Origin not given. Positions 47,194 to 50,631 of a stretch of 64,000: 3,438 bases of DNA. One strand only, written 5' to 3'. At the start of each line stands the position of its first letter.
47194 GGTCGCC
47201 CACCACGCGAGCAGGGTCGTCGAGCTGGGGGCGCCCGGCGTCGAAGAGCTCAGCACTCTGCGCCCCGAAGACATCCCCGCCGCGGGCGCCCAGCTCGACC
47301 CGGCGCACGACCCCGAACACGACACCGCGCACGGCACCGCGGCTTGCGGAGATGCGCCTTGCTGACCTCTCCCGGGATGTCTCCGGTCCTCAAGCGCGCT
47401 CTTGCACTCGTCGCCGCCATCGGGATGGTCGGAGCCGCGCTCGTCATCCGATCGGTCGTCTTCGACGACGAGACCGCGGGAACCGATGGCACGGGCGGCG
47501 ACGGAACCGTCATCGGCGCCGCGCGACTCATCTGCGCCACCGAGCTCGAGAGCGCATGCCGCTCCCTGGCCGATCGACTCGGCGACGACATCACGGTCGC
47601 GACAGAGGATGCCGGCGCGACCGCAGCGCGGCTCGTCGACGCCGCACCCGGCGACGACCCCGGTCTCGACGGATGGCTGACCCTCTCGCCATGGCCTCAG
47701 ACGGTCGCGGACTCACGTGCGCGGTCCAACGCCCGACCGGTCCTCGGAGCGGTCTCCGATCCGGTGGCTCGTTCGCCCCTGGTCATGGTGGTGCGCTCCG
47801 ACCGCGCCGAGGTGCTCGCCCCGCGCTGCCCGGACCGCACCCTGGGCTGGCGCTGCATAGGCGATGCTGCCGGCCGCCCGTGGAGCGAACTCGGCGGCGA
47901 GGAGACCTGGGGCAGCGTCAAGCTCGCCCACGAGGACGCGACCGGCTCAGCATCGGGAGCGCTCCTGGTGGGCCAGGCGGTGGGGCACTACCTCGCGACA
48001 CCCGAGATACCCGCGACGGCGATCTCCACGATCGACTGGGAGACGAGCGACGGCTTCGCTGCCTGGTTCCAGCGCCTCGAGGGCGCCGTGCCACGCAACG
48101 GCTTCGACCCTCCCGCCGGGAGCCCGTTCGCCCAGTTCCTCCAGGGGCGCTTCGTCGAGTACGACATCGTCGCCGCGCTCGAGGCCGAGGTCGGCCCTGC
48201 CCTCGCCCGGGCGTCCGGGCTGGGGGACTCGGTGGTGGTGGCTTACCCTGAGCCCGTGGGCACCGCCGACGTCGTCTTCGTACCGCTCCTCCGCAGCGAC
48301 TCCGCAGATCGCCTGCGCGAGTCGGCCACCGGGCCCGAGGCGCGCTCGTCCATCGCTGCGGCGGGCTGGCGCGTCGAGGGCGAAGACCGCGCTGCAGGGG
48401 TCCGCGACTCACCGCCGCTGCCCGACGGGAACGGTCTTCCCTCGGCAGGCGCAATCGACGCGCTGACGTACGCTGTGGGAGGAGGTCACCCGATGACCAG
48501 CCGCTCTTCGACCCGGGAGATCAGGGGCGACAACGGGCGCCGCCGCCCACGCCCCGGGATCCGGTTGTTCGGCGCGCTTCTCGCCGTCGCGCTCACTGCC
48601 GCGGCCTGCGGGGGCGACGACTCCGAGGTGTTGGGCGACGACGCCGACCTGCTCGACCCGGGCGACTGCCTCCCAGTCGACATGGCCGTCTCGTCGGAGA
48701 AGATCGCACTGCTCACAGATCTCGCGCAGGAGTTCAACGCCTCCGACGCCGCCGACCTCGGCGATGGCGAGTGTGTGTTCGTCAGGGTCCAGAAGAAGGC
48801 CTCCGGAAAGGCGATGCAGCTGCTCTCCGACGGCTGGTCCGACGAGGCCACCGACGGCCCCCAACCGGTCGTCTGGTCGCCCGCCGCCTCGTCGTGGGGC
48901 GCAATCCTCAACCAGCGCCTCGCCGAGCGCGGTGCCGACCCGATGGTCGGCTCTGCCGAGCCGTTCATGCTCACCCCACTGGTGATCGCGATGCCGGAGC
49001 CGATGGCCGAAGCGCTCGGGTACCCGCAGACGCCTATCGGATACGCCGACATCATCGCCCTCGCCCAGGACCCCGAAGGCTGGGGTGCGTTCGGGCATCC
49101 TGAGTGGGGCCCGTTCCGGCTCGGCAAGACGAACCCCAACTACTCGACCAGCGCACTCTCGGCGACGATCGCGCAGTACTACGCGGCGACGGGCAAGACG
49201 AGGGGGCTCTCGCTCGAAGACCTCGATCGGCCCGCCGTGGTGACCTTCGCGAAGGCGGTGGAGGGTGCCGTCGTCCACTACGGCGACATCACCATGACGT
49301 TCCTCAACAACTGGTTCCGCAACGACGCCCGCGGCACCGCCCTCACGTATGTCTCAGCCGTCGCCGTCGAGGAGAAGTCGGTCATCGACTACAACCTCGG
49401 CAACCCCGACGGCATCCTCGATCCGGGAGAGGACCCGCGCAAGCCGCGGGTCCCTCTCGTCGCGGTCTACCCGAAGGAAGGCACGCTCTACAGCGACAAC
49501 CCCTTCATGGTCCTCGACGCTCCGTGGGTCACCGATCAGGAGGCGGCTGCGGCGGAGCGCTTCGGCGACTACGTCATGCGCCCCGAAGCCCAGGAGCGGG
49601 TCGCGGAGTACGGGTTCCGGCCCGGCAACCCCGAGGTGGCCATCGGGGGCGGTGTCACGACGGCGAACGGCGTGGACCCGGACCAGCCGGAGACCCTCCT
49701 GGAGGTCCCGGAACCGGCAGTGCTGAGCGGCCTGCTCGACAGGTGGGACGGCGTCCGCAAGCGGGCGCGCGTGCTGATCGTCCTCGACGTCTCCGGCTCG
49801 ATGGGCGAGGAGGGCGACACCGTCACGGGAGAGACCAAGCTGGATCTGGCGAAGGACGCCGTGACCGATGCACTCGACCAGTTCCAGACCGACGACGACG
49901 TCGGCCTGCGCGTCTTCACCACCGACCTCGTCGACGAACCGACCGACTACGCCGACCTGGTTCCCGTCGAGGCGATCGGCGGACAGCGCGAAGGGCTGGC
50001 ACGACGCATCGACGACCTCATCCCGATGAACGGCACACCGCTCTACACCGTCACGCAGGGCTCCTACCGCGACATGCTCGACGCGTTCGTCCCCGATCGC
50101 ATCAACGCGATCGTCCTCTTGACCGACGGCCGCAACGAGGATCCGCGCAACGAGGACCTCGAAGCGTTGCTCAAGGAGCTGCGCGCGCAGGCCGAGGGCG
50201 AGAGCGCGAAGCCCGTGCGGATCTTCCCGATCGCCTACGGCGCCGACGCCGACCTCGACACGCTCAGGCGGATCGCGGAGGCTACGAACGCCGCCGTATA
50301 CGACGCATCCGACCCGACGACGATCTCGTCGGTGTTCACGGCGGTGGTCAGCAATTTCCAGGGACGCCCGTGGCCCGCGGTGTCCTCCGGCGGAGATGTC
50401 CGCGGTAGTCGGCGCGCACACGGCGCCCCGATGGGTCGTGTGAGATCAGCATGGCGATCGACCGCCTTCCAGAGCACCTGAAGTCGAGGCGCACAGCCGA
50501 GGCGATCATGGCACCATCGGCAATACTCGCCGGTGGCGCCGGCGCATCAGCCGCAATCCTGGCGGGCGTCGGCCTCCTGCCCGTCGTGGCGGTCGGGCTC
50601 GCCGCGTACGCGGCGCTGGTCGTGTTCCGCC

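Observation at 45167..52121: PspA embedded in a cluster with a CbxX/SpoVK-type AAA+ ATPase, two SBP-like proteins (one with VWA) and a coiled-coil membrane protein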

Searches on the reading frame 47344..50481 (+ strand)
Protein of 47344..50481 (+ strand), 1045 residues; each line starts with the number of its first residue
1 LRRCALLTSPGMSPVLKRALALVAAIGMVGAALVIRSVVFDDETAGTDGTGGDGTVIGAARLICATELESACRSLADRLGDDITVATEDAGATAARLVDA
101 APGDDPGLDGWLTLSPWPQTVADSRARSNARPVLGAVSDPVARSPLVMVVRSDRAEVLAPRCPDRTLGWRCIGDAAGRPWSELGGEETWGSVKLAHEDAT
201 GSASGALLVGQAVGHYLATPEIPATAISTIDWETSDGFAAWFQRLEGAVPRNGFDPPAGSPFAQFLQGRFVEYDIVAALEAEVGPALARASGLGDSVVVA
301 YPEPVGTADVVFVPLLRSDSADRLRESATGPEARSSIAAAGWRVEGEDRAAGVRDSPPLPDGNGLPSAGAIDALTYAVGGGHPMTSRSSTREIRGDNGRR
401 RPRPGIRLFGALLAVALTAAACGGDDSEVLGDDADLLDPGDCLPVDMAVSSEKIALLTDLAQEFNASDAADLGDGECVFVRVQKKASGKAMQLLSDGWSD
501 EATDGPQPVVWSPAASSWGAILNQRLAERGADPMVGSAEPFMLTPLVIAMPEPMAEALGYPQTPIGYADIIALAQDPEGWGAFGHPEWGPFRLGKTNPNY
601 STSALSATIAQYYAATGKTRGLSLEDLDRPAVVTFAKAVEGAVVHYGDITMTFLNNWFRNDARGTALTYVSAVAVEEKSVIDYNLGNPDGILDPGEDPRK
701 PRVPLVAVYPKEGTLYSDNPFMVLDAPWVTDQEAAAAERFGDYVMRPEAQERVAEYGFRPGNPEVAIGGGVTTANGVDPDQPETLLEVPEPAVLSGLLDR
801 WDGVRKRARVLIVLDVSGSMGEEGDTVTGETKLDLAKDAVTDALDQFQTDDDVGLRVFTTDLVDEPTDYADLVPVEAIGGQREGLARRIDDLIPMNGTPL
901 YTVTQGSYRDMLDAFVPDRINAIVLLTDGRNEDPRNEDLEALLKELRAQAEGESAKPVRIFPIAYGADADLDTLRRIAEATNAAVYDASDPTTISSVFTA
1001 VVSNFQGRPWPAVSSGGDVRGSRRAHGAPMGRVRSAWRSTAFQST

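Call 8: search_protein_families(library=pfam, proteins=[window:47344-50481:+], max_evalue=0.01)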
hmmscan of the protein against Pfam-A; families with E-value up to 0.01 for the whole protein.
window:47344-50481:+ (1045 aa): 5 families
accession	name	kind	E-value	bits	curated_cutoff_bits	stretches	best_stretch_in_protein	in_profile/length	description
PF13531.11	SBP_bac_11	-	2.8e-19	70.2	25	1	447-759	3-227/227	Bacterial extracellular solute-binding protein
PF13416.11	SBP_bac_8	-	5.1e-09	36.8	27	1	480-766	14-266/279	Bacterial extracellular solute-binding protein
PF00092.34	VWA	-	6.6e-09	36.7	23.8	1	810-998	2-172/174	von Willebrand factor type A domain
PF13519.12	VWA_2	-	1.6e-06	29.1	27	1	810-929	1-106/107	von Willebrand factor type A domain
PF13768.12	VWA_3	-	0.002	18.7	27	1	809-982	2-150/155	von Willebrand factor type A domain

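Call 11: search_protein_families(library=ncbifam, proteins=[window:47344-50481:+], max_evalue=0.01)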
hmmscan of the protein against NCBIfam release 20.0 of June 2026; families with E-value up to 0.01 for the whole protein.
window:47344-50481:+ (1045 aa): 0 families

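Call 91: list_cluster_members(proteins=[window:47377-50478:+, window:47344-50478:+, window:48493-50478:+, window:51312-52118:+, window:45167-45772:+, P0121, P0001])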
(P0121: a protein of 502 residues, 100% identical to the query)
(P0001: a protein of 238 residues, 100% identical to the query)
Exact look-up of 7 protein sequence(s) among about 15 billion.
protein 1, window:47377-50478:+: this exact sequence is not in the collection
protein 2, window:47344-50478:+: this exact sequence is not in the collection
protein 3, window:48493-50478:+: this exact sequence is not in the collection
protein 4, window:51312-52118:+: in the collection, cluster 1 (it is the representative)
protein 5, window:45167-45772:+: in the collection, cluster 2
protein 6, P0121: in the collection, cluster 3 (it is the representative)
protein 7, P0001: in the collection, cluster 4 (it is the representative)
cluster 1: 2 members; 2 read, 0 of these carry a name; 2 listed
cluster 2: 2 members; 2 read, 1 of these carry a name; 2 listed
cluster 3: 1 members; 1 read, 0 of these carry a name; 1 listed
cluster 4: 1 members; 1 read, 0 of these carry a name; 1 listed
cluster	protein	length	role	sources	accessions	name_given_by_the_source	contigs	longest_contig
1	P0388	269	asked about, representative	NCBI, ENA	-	-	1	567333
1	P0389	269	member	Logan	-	-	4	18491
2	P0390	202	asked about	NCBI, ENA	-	-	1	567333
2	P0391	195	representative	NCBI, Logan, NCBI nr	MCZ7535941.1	MAG: MarR family transcriptional regulator [Acidimicrobiia bacterium] | MarR family transcriptional regulator [Acidimicrobiia bacterium]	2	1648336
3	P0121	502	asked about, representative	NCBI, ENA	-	-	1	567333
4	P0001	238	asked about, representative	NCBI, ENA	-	-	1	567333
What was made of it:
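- Tried and rejected: The fused g3-g4 products are not in the collection (call 91).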

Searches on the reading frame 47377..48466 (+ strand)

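Call 51: search_solved_structures(query=A7, max_evalue=1)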
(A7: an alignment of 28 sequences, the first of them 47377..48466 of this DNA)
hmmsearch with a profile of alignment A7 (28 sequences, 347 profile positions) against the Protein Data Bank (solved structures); distinct sequences matched with E-value up to 1: 3.
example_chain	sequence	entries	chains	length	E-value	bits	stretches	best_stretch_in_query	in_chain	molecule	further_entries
7xcm_A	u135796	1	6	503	0.26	13.7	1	100-149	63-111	Trimethylamine methyltransferase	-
7xcl_A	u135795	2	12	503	0.26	13.7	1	100-149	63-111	Trimethylamine methyltransferase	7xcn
6hke_A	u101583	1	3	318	0.33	13.4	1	241-297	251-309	Possible TctC subunit of the Tripartite Tricarboxylate Transport(TTT) Family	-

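Call 63: search_protein_families(library=pfam, proteins=[window:47377-48466:+], max_evalue=0.01)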
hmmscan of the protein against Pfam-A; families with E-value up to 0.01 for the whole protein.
window:47377-48466:+ (363 aa): 0 families

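Call 106: search_protein_families(library=padloc, proteins=[window:47377-48466:+], max_evalue=0.001)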
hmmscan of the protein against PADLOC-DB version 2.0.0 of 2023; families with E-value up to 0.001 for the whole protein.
window:47377-48466:+ (363 aa): 0 families

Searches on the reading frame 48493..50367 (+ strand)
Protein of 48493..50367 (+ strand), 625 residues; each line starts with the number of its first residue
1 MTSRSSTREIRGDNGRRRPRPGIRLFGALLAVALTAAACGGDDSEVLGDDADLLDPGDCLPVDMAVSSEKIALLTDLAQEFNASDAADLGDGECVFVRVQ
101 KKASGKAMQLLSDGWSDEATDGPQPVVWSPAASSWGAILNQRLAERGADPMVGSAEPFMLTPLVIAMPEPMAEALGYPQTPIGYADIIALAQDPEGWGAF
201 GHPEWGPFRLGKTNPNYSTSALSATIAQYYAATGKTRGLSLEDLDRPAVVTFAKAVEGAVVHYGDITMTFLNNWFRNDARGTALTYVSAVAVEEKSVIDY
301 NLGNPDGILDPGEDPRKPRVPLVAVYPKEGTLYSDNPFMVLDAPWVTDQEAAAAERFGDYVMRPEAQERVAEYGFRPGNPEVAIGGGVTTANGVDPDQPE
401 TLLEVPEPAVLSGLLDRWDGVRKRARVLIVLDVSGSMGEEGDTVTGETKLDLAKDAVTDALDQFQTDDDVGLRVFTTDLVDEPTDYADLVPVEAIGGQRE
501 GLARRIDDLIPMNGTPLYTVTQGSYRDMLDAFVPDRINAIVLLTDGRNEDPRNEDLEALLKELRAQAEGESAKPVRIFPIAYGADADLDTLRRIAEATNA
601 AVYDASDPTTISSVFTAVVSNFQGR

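Call 61: search_solved_structures(query=A9, max_evalue=0.01)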
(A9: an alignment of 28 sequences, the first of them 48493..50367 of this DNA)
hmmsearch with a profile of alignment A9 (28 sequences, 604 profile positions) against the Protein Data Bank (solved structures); distinct sequences matched with E-value up to 0.01: 5.
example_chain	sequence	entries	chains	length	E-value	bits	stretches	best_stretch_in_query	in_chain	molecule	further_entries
4rck_A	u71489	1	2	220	3.1e-06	29.3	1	407-599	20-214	Hypothetical membrane spanning protein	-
9no5_A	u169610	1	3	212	3.3e-06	29.2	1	406-472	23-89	Putative secreted protein, hemolysin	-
4jdu_A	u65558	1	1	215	0.0015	20.4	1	402-532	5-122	Aerotolerance-related membrane protein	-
3ibs_A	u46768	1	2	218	0.0022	19.9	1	401-532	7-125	conserved hypothetical protein BatB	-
9c4f_I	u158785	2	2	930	0.0039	19.1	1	407-577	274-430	Inter-alpha-trypsin inhibitor heavy chain H4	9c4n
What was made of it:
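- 48493..50481 (+): g4: an exported lipoprotein. It has a signal peptide with lipobox Cys39, SBP_bac_11 (aa 64-376) and VWA (aa 427-615, MIDAS DVSGS at 49786-49800). The conserved protein ends at 50358. The 40-codon tail is read-through after stop loss. The nearest solved VWA domains are BatB-like (call 61).
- Closest known: MoxR-VWA pairs and BatA/BatB aerotolerance proteins. Same: The closest solved VWA domains to g4 are BatB-like (call 61).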

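Call 63: search_protein_families(library=pfam, proteins=[window:48493-50367:+], max_evalue=0.01)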
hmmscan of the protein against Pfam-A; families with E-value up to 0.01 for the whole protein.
window:48493-50367:+ (625 aa): 5 families
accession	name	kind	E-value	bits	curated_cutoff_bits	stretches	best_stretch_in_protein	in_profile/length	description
PF13531.11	SBP_bac_11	-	7e-17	62.4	25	1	64-376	3-227/227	Bacterial extracellular solute-binding protein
PF13416.11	SBP_bac_8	-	2.1e-09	38.1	27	1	97-383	14-266/279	Bacterial extracellular solute-binding protein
PF00092.34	VWA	-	2.3e-09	38.1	23.8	1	427-615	2-172/174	von Willebrand factor type A domain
PF13519.12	VWA_2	-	6.9e-07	30.3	27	1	427-546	1-106/107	von Willebrand factor type A domain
PF13768.12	VWA_3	-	0.00071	20.1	27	1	426-599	2-150/155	von Willebrand factor type A domain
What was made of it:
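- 48493..50481 (+): Pfam (call 63).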

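Call 106: search_protein_families(library=padloc, proteins=[window:48493-50358:+], max_evalue=0.001)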
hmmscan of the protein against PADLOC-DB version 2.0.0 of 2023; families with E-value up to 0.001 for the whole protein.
window:48493-50358:+ (622 aa): 0 families
